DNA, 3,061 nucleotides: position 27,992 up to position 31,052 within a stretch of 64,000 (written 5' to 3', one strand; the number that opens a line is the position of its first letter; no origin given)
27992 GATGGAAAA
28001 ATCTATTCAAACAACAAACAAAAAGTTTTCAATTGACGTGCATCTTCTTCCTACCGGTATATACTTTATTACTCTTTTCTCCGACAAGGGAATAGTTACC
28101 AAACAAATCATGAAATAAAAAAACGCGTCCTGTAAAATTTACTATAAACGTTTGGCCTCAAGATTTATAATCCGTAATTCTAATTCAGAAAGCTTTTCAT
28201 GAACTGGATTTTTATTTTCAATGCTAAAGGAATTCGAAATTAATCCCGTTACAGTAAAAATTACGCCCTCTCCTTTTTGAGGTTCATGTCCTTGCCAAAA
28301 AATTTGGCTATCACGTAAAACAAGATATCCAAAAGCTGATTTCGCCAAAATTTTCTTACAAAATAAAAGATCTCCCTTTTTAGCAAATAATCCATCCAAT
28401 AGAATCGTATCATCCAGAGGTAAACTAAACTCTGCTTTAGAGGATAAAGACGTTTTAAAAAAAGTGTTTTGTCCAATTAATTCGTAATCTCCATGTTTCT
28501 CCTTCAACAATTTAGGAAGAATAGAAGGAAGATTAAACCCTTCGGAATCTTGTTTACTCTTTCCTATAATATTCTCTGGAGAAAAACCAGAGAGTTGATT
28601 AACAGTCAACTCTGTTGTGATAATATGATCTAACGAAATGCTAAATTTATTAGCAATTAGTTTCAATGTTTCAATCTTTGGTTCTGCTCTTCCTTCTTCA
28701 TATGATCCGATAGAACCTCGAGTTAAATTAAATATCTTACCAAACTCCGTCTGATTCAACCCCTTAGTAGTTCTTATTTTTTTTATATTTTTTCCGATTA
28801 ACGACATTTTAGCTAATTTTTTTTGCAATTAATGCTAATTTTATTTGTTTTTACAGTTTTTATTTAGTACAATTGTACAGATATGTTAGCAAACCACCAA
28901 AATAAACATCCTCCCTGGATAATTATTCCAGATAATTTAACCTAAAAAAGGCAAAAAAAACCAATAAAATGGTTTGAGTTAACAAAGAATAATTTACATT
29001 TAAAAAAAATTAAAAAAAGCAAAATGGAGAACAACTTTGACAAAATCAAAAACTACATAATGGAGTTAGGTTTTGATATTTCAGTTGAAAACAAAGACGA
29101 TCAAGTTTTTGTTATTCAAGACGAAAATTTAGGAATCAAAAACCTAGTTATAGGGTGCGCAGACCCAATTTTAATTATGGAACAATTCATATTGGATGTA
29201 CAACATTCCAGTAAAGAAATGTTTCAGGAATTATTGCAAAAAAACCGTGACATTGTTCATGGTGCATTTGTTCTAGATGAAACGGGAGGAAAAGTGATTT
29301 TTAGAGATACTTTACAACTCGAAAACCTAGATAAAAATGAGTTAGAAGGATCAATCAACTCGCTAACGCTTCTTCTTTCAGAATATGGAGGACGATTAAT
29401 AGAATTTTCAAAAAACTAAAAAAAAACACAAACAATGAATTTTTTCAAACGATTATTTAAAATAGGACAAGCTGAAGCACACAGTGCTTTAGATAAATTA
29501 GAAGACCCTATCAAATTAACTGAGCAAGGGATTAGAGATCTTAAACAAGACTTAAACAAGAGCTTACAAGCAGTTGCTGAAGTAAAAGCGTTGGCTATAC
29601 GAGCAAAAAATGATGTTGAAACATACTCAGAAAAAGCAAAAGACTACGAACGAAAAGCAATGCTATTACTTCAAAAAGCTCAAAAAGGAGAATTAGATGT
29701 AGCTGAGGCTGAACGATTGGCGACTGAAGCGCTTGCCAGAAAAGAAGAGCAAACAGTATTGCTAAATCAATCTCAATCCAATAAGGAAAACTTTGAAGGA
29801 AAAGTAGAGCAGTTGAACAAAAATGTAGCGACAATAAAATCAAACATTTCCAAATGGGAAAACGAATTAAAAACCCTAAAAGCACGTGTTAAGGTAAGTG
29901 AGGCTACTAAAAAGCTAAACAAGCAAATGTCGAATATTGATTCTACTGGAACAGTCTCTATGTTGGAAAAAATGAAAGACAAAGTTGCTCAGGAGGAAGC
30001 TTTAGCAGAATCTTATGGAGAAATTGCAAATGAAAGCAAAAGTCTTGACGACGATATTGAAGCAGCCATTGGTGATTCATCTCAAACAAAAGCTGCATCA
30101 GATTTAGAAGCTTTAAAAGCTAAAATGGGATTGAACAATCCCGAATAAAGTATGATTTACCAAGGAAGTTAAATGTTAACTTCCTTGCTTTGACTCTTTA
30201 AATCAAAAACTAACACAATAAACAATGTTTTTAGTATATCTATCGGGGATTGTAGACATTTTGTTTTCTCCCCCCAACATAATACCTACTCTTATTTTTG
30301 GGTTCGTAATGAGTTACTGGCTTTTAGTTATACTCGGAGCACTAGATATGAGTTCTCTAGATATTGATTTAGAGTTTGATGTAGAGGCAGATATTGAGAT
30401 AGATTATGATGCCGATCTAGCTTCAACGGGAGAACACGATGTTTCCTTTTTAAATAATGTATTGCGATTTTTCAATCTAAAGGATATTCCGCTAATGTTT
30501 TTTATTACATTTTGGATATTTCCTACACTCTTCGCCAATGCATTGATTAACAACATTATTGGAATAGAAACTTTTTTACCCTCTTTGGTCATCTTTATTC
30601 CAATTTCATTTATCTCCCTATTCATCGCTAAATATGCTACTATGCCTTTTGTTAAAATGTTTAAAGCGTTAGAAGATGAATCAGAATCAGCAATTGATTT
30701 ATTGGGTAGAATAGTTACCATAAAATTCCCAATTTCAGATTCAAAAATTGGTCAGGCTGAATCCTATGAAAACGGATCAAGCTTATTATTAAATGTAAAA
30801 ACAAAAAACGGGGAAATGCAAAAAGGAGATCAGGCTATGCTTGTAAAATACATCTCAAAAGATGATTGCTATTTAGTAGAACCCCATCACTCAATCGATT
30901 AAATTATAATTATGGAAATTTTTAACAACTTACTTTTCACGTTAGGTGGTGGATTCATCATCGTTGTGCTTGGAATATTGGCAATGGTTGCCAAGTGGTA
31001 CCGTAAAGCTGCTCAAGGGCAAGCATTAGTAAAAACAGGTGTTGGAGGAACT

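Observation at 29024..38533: YbjN-like / PspA / YqiJ(DUF1449) / flotillin / 1641-aa MoxR-type ATPase / TerB gene cluster: candidate uncharacterised membrane-stress or envelope-defence system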

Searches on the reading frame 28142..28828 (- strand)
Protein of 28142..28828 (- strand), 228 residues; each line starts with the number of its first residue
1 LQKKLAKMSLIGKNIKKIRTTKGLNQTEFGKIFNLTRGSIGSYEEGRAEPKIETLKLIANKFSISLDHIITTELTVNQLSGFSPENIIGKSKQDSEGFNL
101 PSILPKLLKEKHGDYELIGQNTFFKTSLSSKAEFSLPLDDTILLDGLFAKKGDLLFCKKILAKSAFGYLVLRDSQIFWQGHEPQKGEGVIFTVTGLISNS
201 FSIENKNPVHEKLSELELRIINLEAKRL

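Call 3: search_protein_families(library=pfam, proteins=[window:28142-28828:-], max_evalue=0.01)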
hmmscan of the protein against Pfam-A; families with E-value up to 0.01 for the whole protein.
window:28142-28828:- (228 aa): 4 families
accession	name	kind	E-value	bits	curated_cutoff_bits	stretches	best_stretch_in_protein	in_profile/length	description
PF01381.28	HTH_3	-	3.3e-11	43.5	23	1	15-68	1-54/55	Helix-turn-helix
PF12844.13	HTH_19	-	1.1e-06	28.9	30.2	1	12-72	1-61/64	Helix-turn-helix domain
PF15731.11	MqsA_antitoxin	-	0.00051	20.6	30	1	3-58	62-117/131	Antitoxin component of bacterial toxin-antitoxin system, MqsA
PF22495.2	HTH_92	-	0.0042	16.8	27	1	17-51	2-36/45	RsaL-like HTH domain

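Call 4: search_protein_families(library=ncbifam, proteins=[window:28142-28828:-], max_evalue=0.01)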
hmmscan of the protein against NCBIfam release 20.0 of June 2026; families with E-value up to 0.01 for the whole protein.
window:28142-28828:- (228 aa): 9 families
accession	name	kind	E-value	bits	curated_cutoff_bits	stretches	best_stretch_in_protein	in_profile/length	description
NF041951.1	phage_RstR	subfamily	1.5e-12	47.7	80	1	11-75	3-67/108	RstR family transcriptional repressor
NF041575.1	antitoxPezA_Strep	equivalog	2.7e-09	37.2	290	1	10-77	1-68/158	type II toxin-antitoxin system antitoxin PezA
TIGR03830.1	CxxCG_CxxCG_HTH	subfamily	2.6e-08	33.7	61.8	1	6-58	61-113/127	type II TA system antitoxin MqsA family protein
NF047948.1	male_kill_WMK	equivalog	8.9e-08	31.9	300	1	6-73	158-225/300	WO male-killing family protein Wmk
NF052239.1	antitox_spr1629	equivalog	2.7e-07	30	335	1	11-77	3-69/377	spr1629 family repressor/antitoxin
NF007408.0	PRK09943.1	equivalog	1.1e-05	25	211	1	11-71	8-68/185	HTH-type transcriptional regulator PuuR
TIGR03070.1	couple_hipB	subfamily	0.0003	20.7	71.65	1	11-58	3-50/58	type II toxin-antitoxin system Y4mF family antitoxin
NF007481.0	PRK10072.1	equivalog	0.00059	20.3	110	0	13-58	36-81/96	HTH-type transcriptional regulator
NF003162.0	PRK04140.1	equivalog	0.0036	16.4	263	1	12-66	128-182/317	transcriptional regulator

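Call 5: search_protein_families(library=padloc, proteins=[window:28142-28828:-], max_evalue=0.01)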
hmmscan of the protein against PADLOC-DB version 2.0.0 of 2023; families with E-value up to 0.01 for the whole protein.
window:28142-28828:- (228 aa): 15 families
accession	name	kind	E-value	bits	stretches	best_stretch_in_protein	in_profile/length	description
PDLC02926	HTH_VI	-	4.7e-11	40.8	1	11-78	2-69/92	-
PDLC03945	RmrA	-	9.4e-08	29.6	1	11-83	3-74/394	-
PDLC03952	RmrA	-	2.1e-07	28.1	1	6-70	18-82/395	-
PDLC04142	capH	-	4.2e-07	29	1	8-72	4-68/103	capH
PDLC03947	RmrA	-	4.2e-07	27.1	1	4-69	5-70/383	-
PDLC03954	RmrA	-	4.9e-07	27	1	9-73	9-73/380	-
PDLC03951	RmrA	-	1.5e-06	25.4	1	12-72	10-70/400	-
PDLC03944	RmrA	-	4.5e-05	20.7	1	7-69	3-65/384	-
PDLC03665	Control_protein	-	0.00015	19.9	1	10-69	8-68/77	control protein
PDLC03949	RmrA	-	0.00047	17.1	1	15-71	7-63/363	-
PDLC03668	Control_protein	-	0.0018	16.8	1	8-65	9-63/79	control protein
PDLC03948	RmrA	-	0.0078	13.1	0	13-76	11-74/397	-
PDLC03664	Control_protein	-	0.0086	14.5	0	6-56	9-60/74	control protein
PDLC03671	Control_protein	-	0.0094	14.2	0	10-72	14-76/84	control protein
PDLC04775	PDC-M69A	-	0.0095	14.4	0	9-75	6-72/113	-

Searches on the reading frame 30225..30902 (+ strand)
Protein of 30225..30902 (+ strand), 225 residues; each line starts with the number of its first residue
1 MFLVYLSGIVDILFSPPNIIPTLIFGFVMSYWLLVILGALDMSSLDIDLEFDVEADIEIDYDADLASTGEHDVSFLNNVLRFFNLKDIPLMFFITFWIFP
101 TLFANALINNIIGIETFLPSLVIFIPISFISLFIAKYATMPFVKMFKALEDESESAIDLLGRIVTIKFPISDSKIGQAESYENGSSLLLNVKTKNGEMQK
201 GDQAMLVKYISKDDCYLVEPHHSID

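Call 3: search_protein_families(library=pfam, proteins=[window:30225-30902:+], max_evalue=0.01)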
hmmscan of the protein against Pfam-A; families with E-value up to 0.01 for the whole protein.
window:30225-30902:+ (225 aa): 0 families

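Call 4: search_protein_families(library=ncbifam, proteins=[window:30225-30902:+], max_evalue=0.01)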
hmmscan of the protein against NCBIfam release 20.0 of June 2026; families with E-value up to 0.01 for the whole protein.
window:30225-30902:+ (225 aa): 0 families

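Call 5: search_protein_families(library=padloc, proteins=[window:30225-30902:+], max_evalue=0.01)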
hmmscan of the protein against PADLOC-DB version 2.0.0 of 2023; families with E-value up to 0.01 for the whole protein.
window:30225-30902:+ (225 aa): 0 families

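Call 12: search_protein_families(library=pfam, proteins=[window:30225-30902:+], max_evalue=10)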
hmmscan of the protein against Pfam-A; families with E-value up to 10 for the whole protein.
window:30225-30902:+ (225 aa): 1 family
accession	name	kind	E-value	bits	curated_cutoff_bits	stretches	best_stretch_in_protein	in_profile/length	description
PF05552.17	MS_channel_1st_1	-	0.072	13.4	22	1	107-139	3-35/50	Mechanosensitive ion channel, conserved TM helix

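Call 25: search_solved_structures(query=A2, max_evalue=10)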
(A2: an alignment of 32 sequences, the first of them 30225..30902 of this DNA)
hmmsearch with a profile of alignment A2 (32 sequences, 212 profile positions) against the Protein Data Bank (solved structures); distinct sequences matched with E-value up to 10: 1.
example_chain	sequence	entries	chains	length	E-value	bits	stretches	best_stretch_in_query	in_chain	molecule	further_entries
2k14_A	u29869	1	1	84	0.32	13.5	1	140-197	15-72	YuaF protein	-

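Call 27: search_protein_families(library=pfam, alignment_id=A2, max_evalue=0.1)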
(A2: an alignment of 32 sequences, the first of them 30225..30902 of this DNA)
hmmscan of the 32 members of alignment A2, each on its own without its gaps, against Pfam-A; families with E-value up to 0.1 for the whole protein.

A. member 1, window:30225-30902:+ (225 aa): 1 family
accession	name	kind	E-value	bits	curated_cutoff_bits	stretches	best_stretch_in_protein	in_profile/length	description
PF05552.17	MS_channel_1st_1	-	0.072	13.4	22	0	107-139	3-35/50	Mechanosensitive ion channel, conserved TM helix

B. families by the number of members that match (of 32 scanned): 14 families
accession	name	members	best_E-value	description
PF21001.2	YqiJ_N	24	3.6e-08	Inner membrane protein YqiJ, N-terminal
PF01957.25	NfeD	2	0.0034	NfeD-like C-terminal, partner-binding domain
PF14898.11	DUF4491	1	0.003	Domain of unknown function (DUF4491)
PF12666.12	PrgI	1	0.0031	PrgI family protein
PF16595.10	Cas9_PI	1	0.005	PAM-interacting domain of CRISPR-associated endonuclease Cas9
PF06157.16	DUF973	1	0.0075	Protein of unknown function (DUF973)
PF14155.11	DUF4307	1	0.011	Domain of unknown function (DUF4307)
PF14012.11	DUF4229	1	0.018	Protein of unknown function (DUF4229)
PF08592.16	Anthrone_oxy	1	0.031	Anthrone oxygenase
PF13748.11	ABC_membrane_3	1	0.039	ABC transporter transmembrane region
PF11874.13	DUF3394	1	0.04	Domain of unknown function (DUF3394)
PF07869.17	DUF1656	1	0.055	Protein of unknown function (DUF1656)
PF07661.19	MORN_2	1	0.062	MORN repeat variant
PF05552.17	MS_channel_1st_1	1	0.072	Mechanosensitive ion channel, conserved TM helix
